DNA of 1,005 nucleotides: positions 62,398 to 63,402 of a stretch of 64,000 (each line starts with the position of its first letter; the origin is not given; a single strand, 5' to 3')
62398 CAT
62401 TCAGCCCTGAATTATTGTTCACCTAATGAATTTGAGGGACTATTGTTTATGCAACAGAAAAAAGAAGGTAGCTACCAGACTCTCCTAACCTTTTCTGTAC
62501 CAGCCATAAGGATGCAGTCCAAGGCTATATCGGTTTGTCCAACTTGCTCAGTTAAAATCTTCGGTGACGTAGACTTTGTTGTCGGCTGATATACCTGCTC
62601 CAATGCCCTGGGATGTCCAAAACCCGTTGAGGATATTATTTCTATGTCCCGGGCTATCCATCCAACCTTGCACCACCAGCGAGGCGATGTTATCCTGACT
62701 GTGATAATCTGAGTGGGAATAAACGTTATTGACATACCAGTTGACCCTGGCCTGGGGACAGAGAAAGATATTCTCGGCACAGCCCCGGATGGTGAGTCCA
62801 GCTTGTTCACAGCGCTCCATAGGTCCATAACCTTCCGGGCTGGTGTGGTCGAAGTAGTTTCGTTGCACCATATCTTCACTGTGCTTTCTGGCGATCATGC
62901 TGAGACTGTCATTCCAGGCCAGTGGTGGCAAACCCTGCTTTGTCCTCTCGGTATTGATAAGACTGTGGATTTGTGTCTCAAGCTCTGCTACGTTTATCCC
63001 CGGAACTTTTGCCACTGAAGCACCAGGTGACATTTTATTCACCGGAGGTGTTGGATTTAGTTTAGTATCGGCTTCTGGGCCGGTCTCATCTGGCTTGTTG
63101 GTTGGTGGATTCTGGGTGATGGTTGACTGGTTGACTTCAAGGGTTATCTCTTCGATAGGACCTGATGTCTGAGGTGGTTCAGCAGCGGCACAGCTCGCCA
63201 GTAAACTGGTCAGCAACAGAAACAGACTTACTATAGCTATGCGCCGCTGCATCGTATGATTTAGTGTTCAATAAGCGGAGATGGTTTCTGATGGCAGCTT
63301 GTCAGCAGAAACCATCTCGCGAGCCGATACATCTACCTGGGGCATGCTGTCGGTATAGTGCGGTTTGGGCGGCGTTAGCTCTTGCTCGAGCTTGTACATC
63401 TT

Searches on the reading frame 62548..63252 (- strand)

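Call 17: search_protein_families(library=pfam, proteins=[window:62548-63252:-])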
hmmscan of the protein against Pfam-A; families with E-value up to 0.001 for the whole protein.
window:62548-63252:- (234 aa): 1 family
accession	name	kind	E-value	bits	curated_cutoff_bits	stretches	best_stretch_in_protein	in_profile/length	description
PF00188.32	CAP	-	7.1e-19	69.2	21.1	1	97-232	2-116/117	Cysteine-rich secretory protein family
